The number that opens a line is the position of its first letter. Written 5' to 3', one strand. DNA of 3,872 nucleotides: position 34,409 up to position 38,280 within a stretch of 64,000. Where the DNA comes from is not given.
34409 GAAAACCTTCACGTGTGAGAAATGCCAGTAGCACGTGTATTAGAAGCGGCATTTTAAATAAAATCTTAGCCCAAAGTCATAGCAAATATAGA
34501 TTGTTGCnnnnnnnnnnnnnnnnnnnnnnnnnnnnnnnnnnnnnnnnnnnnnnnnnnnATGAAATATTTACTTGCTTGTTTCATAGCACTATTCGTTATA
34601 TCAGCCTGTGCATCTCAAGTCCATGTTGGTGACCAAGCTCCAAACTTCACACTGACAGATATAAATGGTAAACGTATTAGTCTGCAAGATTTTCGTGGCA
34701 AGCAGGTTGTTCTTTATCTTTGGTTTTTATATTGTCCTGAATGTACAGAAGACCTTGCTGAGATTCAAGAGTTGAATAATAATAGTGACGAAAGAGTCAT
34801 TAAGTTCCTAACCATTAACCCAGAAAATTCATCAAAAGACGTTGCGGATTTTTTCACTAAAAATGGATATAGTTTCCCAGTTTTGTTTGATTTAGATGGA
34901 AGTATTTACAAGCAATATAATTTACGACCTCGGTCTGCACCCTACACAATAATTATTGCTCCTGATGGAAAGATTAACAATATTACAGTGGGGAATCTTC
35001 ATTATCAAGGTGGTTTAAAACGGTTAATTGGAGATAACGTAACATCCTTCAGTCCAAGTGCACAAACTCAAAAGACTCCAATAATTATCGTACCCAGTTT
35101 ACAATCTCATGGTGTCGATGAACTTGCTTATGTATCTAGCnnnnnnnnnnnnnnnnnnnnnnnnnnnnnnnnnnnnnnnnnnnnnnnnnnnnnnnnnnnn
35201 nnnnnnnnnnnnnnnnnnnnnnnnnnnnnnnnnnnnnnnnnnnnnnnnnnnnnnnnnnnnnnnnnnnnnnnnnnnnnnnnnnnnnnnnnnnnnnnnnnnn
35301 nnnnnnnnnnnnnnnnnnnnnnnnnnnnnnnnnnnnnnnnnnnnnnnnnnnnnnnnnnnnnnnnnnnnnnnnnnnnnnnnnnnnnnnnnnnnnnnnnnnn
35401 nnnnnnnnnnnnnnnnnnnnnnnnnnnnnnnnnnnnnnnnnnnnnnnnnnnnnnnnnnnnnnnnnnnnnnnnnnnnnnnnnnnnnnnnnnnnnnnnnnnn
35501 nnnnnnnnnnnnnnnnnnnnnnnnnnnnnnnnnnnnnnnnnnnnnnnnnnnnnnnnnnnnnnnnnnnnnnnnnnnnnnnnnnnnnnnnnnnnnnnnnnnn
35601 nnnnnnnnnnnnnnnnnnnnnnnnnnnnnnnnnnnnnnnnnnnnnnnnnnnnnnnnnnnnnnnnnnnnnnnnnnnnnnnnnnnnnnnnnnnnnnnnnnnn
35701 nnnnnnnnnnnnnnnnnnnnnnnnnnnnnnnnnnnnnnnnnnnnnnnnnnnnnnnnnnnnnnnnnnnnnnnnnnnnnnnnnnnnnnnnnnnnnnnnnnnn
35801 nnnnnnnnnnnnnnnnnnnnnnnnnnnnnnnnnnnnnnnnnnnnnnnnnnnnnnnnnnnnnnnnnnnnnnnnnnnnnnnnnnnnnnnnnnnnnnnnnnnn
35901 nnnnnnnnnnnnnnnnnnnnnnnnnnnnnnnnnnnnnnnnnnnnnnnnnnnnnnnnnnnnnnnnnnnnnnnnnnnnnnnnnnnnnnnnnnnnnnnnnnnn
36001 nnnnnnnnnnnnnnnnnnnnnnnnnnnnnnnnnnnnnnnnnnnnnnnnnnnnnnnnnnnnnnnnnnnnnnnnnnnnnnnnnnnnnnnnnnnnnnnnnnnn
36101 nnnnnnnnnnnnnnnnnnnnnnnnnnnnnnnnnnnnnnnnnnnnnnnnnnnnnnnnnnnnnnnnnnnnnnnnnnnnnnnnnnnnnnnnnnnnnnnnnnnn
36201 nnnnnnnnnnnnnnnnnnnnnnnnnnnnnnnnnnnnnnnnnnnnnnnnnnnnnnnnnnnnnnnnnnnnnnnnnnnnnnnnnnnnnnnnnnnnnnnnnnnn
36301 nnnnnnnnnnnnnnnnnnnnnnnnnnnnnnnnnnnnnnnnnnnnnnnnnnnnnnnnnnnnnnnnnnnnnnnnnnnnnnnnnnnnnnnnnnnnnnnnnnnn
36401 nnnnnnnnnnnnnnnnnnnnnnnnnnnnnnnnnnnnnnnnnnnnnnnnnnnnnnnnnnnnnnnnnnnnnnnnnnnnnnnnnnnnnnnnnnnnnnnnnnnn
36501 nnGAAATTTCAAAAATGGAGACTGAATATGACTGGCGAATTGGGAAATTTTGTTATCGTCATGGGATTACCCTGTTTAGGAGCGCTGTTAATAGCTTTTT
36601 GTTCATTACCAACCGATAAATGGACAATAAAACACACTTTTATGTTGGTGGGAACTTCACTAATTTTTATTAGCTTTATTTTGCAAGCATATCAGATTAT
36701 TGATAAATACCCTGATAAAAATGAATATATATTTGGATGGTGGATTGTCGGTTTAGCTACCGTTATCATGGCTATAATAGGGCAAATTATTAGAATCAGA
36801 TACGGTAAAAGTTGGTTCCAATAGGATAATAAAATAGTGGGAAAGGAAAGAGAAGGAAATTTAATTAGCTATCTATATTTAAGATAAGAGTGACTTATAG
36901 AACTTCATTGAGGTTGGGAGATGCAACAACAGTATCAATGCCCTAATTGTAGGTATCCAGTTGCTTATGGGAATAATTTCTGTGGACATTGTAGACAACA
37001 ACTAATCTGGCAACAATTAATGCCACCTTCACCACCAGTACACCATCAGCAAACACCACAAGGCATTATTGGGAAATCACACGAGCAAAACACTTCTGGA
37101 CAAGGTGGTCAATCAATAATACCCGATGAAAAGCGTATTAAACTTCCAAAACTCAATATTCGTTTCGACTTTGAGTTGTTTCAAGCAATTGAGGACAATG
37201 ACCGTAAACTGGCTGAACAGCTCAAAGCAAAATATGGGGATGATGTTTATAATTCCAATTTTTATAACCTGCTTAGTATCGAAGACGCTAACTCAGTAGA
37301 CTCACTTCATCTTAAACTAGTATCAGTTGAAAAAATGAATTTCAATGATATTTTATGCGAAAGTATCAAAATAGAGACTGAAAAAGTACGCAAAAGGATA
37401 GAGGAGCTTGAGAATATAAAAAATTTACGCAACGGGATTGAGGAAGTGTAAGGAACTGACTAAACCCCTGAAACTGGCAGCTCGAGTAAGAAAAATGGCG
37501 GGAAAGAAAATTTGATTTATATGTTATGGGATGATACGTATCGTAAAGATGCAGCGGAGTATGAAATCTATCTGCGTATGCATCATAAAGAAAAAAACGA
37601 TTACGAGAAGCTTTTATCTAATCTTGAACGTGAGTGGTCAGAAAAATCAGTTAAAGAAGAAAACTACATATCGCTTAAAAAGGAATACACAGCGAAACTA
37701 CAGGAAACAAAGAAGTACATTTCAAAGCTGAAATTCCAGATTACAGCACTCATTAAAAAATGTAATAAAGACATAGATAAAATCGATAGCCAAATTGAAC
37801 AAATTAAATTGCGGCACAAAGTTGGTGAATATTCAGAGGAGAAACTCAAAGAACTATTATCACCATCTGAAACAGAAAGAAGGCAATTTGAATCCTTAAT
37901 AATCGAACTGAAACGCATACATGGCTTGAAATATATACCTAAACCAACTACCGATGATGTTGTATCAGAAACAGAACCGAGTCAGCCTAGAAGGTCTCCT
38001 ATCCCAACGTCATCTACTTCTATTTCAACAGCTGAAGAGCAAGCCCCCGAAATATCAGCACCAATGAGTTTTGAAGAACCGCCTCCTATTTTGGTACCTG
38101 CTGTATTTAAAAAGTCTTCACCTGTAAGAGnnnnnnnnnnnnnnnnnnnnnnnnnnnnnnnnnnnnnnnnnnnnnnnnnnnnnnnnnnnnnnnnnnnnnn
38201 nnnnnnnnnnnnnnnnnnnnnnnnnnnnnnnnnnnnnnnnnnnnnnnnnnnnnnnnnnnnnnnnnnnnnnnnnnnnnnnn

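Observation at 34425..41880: Island cargo: three paralogous secreted thioredoxin-fold (TlpA-like) proteins with a shared leader and diversified C-terminal bodies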

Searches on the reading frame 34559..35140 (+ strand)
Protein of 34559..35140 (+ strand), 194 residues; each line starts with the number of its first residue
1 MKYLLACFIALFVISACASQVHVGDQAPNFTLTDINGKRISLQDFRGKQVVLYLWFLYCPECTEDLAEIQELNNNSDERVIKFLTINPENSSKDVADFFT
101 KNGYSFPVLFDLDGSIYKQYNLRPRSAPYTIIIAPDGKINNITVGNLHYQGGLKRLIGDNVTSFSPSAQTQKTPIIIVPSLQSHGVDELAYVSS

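Call 21: search_solved_structures(query=window:34559-35140:+, show_alignments=2, max_evalue=0.00001)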
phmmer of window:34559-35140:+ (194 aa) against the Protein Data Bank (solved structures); distinct sequences matched with E-value up to 0.00001: 26.
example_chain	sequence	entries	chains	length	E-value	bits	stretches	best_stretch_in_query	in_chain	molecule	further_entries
3c71_A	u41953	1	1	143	1.1e-19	74.2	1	24-147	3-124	Thiol-disulfide oxidoreductase resA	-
1st9_A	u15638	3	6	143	1.9e-18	70.1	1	24-147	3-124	Thiol-disulfide oxidoreductase resA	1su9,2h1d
2f9s_A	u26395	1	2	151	2.3e-18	69.9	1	24-147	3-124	Thiol-disulfide oxidoreductase resA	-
4nmu_A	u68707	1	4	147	2.7e-18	69.7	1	19-146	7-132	Thiol-disulfide oxidoreductase ResA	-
2h1b_A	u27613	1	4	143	3.7e-18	69.2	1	24-147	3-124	Thiol-disulfide oxidoreductase resA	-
3c73_A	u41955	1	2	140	6.1e-18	68.5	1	26-147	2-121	Thiol-disulfide oxidoreductase resA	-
2yp6_A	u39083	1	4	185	9.5e-18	67.8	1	18-147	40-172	THIOREDOXIN FAMILY PROTEIN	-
4hqz_A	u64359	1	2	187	1e-17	67.7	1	18-147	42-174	Thioredoxin family protein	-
2h19_A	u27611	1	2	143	3.5e-17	66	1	24-147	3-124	Thiol-disulfide oxidoreductase resA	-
2h1a_A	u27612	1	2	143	3.6e-17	66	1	24-147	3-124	Thiol-disulfide oxidoreductase resA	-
3kcm_A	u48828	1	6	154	6.7e-17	65.1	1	26-149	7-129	Thioredoxin family protein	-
2h1g_A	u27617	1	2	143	6.3e-16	61.9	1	24-147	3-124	Thiol-disulfide oxidoreductase resA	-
3erw_A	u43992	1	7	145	1.7e-12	50.7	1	30-147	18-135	Sporulation thiol-disulfide oxidoreductase A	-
2ls5_A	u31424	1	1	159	2.5e-11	46.9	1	21-143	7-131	Uncharacterized protein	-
2l5o_A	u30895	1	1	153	3e-11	46.6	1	26-146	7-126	Putative thioredoxin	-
4hqs_A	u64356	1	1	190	6.6e-10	42.3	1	20-142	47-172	Thioredoxin family protein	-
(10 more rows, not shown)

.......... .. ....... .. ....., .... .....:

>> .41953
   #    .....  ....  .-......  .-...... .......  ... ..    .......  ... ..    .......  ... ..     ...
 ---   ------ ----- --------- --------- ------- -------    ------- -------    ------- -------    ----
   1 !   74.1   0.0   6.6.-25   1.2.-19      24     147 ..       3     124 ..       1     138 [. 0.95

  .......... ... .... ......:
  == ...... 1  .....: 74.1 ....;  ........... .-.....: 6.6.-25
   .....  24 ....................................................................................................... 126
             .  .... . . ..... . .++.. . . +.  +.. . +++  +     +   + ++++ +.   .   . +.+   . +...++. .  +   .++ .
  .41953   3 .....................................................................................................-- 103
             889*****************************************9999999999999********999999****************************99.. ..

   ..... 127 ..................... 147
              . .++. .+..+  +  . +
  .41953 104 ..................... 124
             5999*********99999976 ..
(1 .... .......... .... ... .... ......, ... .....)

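Call 56: find_related_loci(query=A3, collection=metagenome_contigs, flank=10000)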
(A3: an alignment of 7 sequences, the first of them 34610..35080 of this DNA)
Query A3 (157 aa) in metagenome_contigs; peptide patterns used: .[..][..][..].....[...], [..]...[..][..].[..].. (x = any residue, [..] = any of these).
599 stretches matched a pattern (row limit reached: there are more); 493 encode a relative of the query (tblastn E <= 1e-3); the best 80 are kept; 80 distinct loci.
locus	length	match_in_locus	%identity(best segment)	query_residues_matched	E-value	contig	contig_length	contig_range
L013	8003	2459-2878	52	6-146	8e-48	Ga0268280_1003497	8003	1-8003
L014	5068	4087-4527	49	5-157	7e-39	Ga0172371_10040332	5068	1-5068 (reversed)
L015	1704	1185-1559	40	6-130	4e-28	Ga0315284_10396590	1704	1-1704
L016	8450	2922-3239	37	9-114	3e-22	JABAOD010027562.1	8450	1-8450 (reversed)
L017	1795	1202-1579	34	4-127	1e-21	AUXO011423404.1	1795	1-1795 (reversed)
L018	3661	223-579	34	9-128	4e-21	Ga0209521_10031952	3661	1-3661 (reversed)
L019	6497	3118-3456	35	9-122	8e-21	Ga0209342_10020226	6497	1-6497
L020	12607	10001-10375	34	4-130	1e-19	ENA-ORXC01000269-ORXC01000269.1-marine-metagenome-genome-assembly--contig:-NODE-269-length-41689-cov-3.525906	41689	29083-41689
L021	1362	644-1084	32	1-152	2e-19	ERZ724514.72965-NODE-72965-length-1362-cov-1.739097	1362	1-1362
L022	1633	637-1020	31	7-134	2e-19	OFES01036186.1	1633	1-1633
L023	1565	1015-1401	30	7-132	5e-19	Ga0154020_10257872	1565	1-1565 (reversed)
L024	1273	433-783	33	10-128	9e-19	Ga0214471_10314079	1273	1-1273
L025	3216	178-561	29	7-134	2e-17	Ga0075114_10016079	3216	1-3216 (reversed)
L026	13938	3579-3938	33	6-128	2e-17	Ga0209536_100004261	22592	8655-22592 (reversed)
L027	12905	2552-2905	30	4-125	3e-17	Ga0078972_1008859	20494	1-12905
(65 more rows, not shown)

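Call 90: search_solved_structures(query=A3, max_evalue=0.01)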
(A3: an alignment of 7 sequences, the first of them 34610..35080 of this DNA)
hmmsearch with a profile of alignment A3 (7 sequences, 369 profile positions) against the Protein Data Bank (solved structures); distinct sequences matched with E-value up to 0.01: 76 (the best 60 are shown).
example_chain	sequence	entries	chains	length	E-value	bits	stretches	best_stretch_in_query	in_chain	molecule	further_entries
3c71_A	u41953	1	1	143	2.5e-25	92.4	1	28-153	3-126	Thiol-disulfide oxidoreductase resA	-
1st9_A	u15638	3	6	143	2e-24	89.4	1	28-153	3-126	Thiol-disulfide oxidoreductase resA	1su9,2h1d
2f9s_A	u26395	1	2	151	2.2e-24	89.3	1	28-153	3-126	Thiol-disulfide oxidoreductase resA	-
2h1b_A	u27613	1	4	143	2.9e-24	88.9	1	28-153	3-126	Thiol-disulfide oxidoreductase resA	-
4nmu_A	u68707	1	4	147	3.6e-24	88.6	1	20-153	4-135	Thiol-disulfide oxidoreductase ResA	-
3c73_A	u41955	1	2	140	6.7e-24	87.7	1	30-153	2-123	Thiol-disulfide oxidoreductase resA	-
2yp6_A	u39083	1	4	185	7.1e-24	87.6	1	21-155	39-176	THIOREDOXIN FAMILY PROTEIN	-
4hqz_A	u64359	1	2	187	8e-24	87.4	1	21-155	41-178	Thioredoxin family protein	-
2h1a_A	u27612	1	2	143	9.6e-23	83.9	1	28-153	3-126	Thiol-disulfide oxidoreductase resA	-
2h19_A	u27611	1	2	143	9.7e-23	83.9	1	28-153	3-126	Thiol-disulfide oxidoreductase resA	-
3kcm_A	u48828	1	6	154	1.8e-22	83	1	29-152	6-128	Thioredoxin family protein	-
2h1g_A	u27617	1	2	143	4.6e-21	78.3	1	28-153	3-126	Thiol-disulfide oxidoreductase resA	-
2l5o_A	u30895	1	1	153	5.6e-19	71.5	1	30-150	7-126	Putative thioredoxin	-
3erw_A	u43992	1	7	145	4.2e-18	68.6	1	34-154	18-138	Sporulation thiol-disulfide oxidoreductase A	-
3hdc_A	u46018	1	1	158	6.5e-15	58.1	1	25-151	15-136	Thioredoxin family protein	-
4hqs_A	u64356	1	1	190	7.4e-11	44.8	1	21-159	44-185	Thioredoxin family protein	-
7djj_A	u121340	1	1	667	0.00036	22.8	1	47-166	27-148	Protein SUPPRESSOR OF QUENCHING 1, chloroplastic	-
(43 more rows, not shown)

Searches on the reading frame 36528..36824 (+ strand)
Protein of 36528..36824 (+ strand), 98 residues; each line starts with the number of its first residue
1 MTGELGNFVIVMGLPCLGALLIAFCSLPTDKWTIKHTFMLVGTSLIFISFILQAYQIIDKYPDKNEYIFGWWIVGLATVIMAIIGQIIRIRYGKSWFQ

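Call 4: search_protein_families(library=pfam, proteins=[window:36528-36824:+], max_evalue=0.01)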
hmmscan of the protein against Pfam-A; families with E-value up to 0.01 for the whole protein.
window:36528-36824:+ (98 aa): 1 family
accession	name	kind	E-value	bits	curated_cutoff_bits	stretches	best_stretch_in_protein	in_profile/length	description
PF07695.17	7TMR-DISM_7TM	-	0.0066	16.8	29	1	11-89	102-178/205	7TM diverse intracellular signalling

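Call 12: search_protein_families(library=phrogs, proteins=[window:36528-36824:+], max_evalue=0.01)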
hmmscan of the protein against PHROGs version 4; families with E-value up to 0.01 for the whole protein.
window:36528-36824:+ (98 aa): 0 families

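Call 41: search_protein_families(library=ncbifam, proteins=[window:36528-36824:+], max_evalue=0.01)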
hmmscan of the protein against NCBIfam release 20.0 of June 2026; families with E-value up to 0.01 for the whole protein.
window:36528-36824:+ (98 aa): 0 families

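Call 47: search_protein_families(library=padloc, proteins=[window:36528-36824:+], max_evalue=0.1)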
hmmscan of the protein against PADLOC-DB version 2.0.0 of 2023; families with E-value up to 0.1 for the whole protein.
window:36528-36824:+ (98 aa): 0 families

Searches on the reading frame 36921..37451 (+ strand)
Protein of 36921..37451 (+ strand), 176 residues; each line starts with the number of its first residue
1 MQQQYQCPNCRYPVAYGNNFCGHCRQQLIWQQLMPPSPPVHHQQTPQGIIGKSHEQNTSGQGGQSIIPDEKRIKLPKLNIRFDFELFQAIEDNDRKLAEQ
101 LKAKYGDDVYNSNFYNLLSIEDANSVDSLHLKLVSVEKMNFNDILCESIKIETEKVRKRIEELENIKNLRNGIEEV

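Call 4: search_protein_families(library=pfam, proteins=[window:36921-37451:+], max_evalue=0.01)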
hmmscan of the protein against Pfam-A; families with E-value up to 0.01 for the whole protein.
window:36921-37451:+ (176 aa): 5 families
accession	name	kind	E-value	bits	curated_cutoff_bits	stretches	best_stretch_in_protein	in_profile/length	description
PF12773.13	DZR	-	0.00085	19.9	27.3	1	7-28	1-22/45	Double zinc ribbon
PF10005.14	Zn_ribbon_DZR_6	-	0.001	20.1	23.4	1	5-31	2-28/93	zinc-ribbon domain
PF18912.6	DZR_2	-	0.0014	18.8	27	1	6-30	9-33/56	Double zinc ribbon domain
PF03469.19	XH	-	0.0065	16.9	22.2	0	88-128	58-97/131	XH domain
PF13248.11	Zn_ribbon_3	-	0.0068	16.3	27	0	5-24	3-22/26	zinc-ribbon domain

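Call 12: search_protein_families(library=phrogs, proteins=[window:36921-37451:+], max_evalue=0.01)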
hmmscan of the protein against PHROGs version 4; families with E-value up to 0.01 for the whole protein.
window:36921-37451:+ (176 aa): 0 families

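Call 41: search_protein_families(library=ncbifam, proteins=[window:36921-37451:+], max_evalue=0.01)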
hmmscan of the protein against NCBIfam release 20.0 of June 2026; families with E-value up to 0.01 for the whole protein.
window:36921-37451:+ (176 aa): 0 families

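Call 47: search_protein_families(library=padloc, proteins=[window:36921-37451:+], max_evalue=0.1)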
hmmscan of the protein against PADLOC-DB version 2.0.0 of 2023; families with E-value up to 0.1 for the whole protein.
window:36921-37451:+ (176 aa): 0 families

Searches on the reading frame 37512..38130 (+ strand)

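Call 80: search_protein_families(library=pfam, proteins=[window:37512-38130:+], max_evalue=5)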
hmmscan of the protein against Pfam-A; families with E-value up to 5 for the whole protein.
window:37512-38130:+ (206 aa): 10 families
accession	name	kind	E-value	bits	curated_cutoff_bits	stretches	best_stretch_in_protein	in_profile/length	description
PF23777.1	GEMI5_RBS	-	0.042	13.5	27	1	32-120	181-267/339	GEMI5 RBS C-terminal domain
PF01576.24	Myosin_tail_1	-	0.067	11.5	38.1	1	16-127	904-1019/1081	Myosin tail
PF18100.6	PDE4_UCR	-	0.086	13.9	26.9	1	64-117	40-93/119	Phosphodiesterase 4 upstream conserved regions (UCR)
PF22674.2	C2185-like_N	-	0.17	12.6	27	1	56-107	11-60/91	C2185-like, N-terminal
PF18822.6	CdvA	-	0.3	11.6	30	1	38-115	6-83/123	CdvA-like coiled-coil domain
PF05478.16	Prominin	-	0.37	9.2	34.3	1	28-104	624-693/799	Prominin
PF17293.8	Arm-DNA-bind_5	-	0.38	11.8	22.6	0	16-76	13-78/87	Arm DNA-binding domain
PF11055.13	Gsf2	-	0.54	9.4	25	1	57-116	304-361/373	Glucose signalling factor 2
PF25826.1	DUF7952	-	0.59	10.7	33.4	0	30-74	74-116/131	Domain of unknown function (DUF7952)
PF10168.15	Nup88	-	0.73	8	24.4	1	28-136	591-697/702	Nuclear pore component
